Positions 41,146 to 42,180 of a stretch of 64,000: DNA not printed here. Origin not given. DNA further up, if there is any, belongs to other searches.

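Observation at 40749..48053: Giant coiled-coil protein plus two small partners chained to a Wza/Wzc polysaccharide-export operon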

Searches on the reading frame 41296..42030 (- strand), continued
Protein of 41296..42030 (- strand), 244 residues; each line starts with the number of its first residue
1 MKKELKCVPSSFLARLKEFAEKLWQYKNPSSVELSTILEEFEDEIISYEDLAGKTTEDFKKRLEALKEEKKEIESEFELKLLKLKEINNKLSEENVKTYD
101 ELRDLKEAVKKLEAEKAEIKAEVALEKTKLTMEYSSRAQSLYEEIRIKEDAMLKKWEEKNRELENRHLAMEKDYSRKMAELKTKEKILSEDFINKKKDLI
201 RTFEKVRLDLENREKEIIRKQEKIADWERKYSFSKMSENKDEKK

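Call 76: find_encoding_contigs(protein=P0019, flank=10000, max_places=1)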
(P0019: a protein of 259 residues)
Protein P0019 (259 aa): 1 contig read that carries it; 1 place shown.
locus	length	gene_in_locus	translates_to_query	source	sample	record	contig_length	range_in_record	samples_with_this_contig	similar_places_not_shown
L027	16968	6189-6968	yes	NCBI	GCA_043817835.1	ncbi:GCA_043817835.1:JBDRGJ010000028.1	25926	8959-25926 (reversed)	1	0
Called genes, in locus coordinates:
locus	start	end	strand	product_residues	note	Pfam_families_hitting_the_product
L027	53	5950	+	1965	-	-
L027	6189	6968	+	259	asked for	-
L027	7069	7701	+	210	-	-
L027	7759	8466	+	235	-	PF02563:Poly_export, PF10531:SLBB, PF22461:SLBB_2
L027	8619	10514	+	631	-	PF02706:Wzz, PF13807:GNVR, PF10609:ParA (faint), PF13614:AAA_31, PF01656:CbiA (weak)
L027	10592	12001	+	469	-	PF04932:Wzy_C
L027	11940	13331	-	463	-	PF13231:PMT_2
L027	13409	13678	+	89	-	-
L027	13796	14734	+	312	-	PF01066:CDP-OH_P_transf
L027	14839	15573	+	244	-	PF01066:CDP-OH_P_transf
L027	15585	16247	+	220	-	PF01209:Ubie_methyltran (weak), PF13489:Methyltransf_23, PF07021:MetW, PF08241:Methyltransf_11, PF08242:Methyltransf_12, PF13649:Methyltransf_25, PF13847:Methyltransf_31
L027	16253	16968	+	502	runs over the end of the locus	PF01943:Polysacc_synt, PF13440:Polysacc_synt_3, PF01554:MatE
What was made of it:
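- L027, at about 25% adaptor identity, still has the trio before wza-wzc-wzy (call 76).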

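Call 77: find_encoding_contigs(protein=P0032, flank=10000, max_places=1)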
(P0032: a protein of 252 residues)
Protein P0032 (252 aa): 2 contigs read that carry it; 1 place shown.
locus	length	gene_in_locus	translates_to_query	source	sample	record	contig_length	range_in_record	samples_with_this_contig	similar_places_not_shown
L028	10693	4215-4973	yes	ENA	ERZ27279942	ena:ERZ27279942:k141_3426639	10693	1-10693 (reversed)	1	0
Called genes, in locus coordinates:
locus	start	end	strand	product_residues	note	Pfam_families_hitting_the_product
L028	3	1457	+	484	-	?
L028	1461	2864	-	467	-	PF00672:HAMP, PF00512:HisKA, PF02518:HATPase_c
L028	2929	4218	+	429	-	-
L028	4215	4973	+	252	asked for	-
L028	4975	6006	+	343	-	-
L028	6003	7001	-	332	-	PF00211:Guanylate_cyc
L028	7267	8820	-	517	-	-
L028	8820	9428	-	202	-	-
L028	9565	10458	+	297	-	PF01565:FAD_binding_4, PF02873:MurB_C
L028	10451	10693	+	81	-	?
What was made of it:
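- In L028 it lies 4.6 kb upstream of murB (call 77).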

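Call 78: find_encoding_contigs(protein=P0015, flank=10000, max_places=1)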
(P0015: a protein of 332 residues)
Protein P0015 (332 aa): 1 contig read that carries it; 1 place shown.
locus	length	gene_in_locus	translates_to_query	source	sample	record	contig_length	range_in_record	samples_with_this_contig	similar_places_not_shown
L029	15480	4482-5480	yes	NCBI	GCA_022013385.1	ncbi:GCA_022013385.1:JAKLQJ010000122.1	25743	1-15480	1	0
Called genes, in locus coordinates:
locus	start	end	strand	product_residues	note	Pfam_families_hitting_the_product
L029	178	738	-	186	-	PF01435:Peptidase_M48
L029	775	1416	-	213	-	PF16491:Peptidase_M48_N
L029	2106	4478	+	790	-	-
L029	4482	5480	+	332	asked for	-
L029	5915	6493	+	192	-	-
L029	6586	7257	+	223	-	PF02563:Poly_export, PF10531:SLBB, PF22461:SLBB_2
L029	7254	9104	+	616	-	PF02706:Wzz (weak), PF13807:GNVR, PF10609:ParA (weak), PF13614:AAA_31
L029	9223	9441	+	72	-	PF05635:23S_rRNA_IVP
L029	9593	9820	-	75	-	-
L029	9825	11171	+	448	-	PF04932:Wzy_C (weak)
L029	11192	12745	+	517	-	PF01943:Polysacc_synt, PF01554:MatE (weak), PF13440:Polysacc_synt_3, PF03023:MurJ, PF01554:MatE (weak)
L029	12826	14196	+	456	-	PF02310:B12-binding, PF04055:Radical_SAM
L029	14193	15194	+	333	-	PF01073:3Beta_HSD, PF01370:Epimerase, PF02719:Polysacc_synt_2, PF04321:RmlD_sub_bind, PF05368:NmrA, PF13460:NAD_binding_10, PF16363:GDP_Man_Dehyd, PF07993:NAD_binding_4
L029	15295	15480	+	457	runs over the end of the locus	PF04055:Radical_SAM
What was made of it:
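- L029 keeps trio+wza after losing the pth block (call 78).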

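Call 79: find_encoding_contigs(protein=P0051, flank=10000, max_places=1)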
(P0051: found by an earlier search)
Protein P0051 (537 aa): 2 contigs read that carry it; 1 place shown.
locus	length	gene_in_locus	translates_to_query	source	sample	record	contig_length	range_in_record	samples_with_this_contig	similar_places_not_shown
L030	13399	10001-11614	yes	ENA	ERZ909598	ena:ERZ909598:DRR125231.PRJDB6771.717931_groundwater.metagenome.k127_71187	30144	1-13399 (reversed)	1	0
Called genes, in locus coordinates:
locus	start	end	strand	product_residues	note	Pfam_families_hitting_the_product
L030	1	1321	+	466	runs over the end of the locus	PF00483:NTP_transferase, PF01128:IspD (weak), PF12804:NTP_transf_3, PF25084:LbH_EIF2B, PF00132:Hexapep (weak), PF25087:GMPPB_C (weak), PF00132:Hexapep (weak)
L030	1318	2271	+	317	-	PF13793:Pribosyltran_N, PF00156:Pribosyltran, PF14572:Pribosyl_synth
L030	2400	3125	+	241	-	-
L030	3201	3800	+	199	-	PF01195:Pept_tRNA_hydro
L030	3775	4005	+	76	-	-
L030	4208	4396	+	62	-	-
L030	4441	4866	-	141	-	PF23892:Ig_CycH (weak)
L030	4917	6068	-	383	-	PF05990:DUF900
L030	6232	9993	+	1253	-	-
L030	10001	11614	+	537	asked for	-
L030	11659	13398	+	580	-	?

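Call 81: search_protein_families(library=padloc, proteins=[window:41296-42030:-], max_evalue=0.01)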
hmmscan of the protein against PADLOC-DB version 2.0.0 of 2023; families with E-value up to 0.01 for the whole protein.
window:41296-42030:- (244 aa): 1 family
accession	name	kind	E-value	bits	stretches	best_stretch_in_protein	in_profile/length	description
PDLC00648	ZorA3|ZorA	-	0.0057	13.4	1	62-216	294-443/692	MotA/ExbB/TolQ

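Call 82: search_protein_families(library=phrogs, proteins=[window:41296-42030:-], max_evalue=0.01)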
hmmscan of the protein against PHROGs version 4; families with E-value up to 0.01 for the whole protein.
window:41296-42030:- (244 aa): 0 families

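Call 90: find_encoding_contigs(protein=P0048, flank=10000, max_places=2)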
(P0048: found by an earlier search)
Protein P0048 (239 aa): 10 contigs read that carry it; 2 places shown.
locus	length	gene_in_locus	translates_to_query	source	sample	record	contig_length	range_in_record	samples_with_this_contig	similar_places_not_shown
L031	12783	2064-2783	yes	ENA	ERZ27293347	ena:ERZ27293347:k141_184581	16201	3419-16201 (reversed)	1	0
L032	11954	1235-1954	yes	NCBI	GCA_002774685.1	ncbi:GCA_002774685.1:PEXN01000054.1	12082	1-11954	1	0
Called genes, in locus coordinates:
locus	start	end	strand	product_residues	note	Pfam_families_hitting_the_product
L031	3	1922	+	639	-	?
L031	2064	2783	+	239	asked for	-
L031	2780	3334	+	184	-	-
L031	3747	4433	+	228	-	PF02563:Poly_export, PF10531:SLBB, PF22461:SLBB_2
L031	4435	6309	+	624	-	PF02706:Wzz, PF13807:GNVR, PF01656:CbiA (faint), PF13614:AAA_31 (weak)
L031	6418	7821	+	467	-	-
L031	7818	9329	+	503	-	PF01943:Polysacc_synt, PF04506:Rft-1 (weak), PF13440:Polysacc_synt_3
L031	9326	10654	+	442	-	PF02310:B12-binding, PF04055:Radical_SAM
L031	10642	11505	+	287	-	PF13489:Methyltransf_23, PF13847:Methyltransf_31 (weak), PF08241:Methyltransf_11, PF08242:Methyltransf_12, PF13649:Methyltransf_25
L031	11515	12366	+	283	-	PF00535:Glycos_transf_2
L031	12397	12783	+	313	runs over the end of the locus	PF13641:Glyco_tranf_2_3, PF00535:Glycos_transf_2, PF10111:Glyco_tranf_2_2 (weak), PF13632:Glyco_trans_2_3 (faint), PF02709:Glyco_transf_7C (weak)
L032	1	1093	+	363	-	?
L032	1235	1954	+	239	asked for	-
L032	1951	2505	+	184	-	-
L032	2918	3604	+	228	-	PF02563:Poly_export, PF10531:SLBB, PF22461:SLBB_2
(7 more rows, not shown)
